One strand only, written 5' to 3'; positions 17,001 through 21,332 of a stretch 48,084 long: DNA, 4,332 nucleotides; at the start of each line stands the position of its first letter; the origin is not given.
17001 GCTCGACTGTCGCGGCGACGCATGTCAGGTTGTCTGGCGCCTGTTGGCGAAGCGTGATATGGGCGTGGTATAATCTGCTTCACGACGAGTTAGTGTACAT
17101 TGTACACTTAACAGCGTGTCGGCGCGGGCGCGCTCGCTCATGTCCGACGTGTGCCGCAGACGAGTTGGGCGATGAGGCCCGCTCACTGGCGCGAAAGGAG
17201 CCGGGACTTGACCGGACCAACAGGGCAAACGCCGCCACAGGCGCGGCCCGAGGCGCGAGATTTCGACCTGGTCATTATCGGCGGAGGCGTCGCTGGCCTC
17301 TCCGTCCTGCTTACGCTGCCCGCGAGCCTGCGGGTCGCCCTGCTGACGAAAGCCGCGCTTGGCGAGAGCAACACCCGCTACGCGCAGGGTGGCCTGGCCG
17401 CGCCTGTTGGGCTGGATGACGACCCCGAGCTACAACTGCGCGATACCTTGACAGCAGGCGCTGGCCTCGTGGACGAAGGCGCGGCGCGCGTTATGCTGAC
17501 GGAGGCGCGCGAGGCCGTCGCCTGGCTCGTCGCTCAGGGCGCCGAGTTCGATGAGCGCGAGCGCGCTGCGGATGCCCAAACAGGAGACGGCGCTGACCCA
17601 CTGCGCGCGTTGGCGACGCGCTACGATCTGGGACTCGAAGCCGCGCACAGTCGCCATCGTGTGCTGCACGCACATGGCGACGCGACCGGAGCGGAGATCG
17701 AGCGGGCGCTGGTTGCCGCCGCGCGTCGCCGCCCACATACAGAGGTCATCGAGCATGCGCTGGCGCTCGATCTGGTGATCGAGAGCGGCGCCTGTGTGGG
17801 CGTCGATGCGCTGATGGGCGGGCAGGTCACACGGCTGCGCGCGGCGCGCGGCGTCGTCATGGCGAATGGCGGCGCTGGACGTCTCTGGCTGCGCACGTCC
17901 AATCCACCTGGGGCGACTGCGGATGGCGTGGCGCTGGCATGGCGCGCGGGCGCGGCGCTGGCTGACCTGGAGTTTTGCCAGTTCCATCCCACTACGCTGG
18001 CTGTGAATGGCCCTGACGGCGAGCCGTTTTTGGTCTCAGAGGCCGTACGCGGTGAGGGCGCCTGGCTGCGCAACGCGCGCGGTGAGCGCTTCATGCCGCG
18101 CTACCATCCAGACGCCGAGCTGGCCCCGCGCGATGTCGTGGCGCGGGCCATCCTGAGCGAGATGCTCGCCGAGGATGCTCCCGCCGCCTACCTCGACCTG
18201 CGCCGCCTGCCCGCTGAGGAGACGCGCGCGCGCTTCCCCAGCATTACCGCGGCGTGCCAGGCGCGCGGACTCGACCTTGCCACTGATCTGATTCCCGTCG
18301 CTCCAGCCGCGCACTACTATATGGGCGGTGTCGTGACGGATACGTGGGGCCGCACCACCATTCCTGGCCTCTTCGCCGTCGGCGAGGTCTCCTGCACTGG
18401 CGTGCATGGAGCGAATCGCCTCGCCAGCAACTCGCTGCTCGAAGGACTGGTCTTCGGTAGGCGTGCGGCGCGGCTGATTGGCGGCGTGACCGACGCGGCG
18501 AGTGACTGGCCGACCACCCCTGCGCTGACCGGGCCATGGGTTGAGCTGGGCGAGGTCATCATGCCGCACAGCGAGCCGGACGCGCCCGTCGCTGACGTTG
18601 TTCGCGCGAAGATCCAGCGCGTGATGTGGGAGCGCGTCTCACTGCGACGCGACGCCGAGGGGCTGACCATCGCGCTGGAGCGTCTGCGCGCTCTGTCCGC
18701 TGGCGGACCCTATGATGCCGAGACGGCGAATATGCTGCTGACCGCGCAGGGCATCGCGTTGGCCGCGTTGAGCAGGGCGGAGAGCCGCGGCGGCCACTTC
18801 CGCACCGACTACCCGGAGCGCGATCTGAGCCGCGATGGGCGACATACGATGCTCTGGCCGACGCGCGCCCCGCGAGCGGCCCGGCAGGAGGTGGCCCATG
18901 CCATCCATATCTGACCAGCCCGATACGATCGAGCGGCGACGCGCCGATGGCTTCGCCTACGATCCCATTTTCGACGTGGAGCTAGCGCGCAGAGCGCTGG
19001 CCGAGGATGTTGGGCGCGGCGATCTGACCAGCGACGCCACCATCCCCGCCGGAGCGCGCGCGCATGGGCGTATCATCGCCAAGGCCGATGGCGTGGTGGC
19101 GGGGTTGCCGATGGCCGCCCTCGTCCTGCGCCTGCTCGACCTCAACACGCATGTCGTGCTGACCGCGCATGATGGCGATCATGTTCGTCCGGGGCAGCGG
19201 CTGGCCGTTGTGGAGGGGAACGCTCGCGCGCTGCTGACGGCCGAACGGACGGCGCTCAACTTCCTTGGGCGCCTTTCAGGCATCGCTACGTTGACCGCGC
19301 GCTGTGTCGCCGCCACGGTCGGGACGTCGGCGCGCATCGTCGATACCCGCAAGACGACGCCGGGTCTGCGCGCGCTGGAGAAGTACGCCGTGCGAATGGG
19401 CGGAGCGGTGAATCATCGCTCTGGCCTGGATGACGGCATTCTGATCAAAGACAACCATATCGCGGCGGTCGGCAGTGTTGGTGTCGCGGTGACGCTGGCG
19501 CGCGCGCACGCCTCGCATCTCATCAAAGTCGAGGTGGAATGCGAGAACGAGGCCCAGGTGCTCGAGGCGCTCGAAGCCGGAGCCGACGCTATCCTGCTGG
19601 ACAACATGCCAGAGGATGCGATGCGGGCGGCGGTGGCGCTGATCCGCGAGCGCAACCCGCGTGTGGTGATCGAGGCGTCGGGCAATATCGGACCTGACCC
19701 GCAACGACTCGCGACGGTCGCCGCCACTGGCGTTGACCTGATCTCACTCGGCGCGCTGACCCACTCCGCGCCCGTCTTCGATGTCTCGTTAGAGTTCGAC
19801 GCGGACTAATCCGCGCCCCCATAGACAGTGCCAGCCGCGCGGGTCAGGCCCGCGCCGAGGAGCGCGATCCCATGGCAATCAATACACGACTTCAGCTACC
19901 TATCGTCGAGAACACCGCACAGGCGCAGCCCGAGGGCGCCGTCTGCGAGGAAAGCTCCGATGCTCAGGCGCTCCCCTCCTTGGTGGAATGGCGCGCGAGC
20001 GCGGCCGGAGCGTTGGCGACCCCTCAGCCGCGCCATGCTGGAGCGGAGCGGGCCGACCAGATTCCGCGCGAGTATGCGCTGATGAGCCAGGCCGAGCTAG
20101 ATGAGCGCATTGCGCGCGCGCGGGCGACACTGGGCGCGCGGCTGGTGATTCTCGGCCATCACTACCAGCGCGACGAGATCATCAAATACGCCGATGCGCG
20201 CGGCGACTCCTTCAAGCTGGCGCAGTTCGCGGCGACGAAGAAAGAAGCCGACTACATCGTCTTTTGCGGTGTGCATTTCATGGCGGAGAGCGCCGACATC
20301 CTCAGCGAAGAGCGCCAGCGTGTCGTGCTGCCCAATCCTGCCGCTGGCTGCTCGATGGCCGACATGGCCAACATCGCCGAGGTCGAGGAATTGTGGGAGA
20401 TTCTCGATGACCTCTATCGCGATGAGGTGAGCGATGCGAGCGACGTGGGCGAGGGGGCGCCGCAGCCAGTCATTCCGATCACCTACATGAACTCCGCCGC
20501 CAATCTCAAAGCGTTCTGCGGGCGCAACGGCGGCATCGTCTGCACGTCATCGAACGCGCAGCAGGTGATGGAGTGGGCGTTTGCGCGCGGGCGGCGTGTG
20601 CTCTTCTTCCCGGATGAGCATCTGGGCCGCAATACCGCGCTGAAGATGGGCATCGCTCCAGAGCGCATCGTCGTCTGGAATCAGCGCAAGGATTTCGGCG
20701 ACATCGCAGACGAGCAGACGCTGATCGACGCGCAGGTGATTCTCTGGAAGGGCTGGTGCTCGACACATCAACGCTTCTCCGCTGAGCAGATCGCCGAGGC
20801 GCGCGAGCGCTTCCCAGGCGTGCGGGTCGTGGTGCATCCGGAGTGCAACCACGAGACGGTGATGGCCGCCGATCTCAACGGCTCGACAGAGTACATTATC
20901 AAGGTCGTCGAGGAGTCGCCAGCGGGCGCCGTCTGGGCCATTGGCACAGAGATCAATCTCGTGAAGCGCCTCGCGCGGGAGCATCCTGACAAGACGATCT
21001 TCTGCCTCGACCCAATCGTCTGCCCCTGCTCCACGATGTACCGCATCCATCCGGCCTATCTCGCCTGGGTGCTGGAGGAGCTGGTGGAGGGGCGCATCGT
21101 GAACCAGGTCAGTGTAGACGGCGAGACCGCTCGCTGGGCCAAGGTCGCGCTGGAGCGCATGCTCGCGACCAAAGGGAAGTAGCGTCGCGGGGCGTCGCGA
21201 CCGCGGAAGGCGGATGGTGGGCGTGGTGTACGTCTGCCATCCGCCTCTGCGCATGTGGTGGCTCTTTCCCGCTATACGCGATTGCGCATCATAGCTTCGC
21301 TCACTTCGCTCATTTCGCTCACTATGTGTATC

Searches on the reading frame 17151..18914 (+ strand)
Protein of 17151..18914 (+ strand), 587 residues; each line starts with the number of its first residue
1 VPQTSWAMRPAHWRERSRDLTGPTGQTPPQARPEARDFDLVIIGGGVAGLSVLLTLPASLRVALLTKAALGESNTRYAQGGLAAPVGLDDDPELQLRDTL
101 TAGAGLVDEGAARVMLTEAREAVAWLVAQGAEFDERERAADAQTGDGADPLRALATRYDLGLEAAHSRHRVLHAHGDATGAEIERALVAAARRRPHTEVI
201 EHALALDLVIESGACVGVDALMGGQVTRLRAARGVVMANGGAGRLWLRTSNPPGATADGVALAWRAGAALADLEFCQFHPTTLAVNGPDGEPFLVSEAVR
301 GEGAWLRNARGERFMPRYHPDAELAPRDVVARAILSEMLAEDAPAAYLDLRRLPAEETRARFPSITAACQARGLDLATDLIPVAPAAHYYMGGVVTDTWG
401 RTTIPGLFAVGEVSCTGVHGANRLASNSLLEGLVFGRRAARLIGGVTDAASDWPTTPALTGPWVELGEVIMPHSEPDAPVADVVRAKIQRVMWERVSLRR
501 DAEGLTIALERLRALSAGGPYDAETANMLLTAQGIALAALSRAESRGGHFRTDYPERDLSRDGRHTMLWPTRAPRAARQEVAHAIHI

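Call 10: search_protein_families(library=pfam, proteins=[window:17151-18914:+])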
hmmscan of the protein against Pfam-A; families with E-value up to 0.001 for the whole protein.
window:17151-18914:+ (587 aa): 3 families
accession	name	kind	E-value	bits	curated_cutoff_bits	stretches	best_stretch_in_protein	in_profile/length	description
PF00890.30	FAD_binding_2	-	3.9e-84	283.7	20.4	1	39-429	1-414/414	FAD binding domain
PF02910.25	Succ_DH_flav_C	-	4.1e-16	59.5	20.8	1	524-573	56-105/130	Fumarate reductase flavoprotein C-term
PF07992.20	Pyr_redox_2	-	8.3e-07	29.1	26.1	0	391-422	254-281/291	Pyridine nucleotide-disulphide oxidoreductase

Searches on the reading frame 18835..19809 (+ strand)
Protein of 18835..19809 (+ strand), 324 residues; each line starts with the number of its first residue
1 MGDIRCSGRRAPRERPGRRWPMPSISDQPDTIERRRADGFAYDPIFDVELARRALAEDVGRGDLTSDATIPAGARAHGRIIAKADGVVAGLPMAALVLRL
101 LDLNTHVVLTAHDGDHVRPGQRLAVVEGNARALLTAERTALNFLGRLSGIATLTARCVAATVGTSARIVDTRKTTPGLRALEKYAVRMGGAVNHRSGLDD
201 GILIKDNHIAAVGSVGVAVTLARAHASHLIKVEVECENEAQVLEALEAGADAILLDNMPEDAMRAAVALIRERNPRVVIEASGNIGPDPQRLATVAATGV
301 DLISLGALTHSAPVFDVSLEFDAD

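Call 21: search_protein_families(library=pfam, proteins=[window:18835-19809:+])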
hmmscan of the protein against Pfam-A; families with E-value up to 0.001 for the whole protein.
window:18835-19809:+ (324 aa): 2 families
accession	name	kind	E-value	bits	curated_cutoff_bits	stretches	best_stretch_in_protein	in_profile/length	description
PF01729.25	QRPTase_C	-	1.1e-58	198.1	23.1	1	150-320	1-169/169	Quinolinate phosphoribosyl transferase, C-terminal domain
PF02749.22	QRPTase_N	-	2.6e-21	76.1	27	1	63-148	1-82/82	Quinolinate phosphoribosyl transferase, N-terminal domain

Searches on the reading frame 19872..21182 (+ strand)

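Call 10: search_protein_families(library=pfam, proteins=[window:19872-21182:+])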
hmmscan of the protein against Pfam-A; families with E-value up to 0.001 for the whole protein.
window:19872-21182:+ (436 aa): 1 family
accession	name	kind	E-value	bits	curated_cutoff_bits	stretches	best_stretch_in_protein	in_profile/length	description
PF02445.21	NadA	-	1.1e-96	323.9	27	1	79-432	2-295/295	Quinolinate synthetase A protein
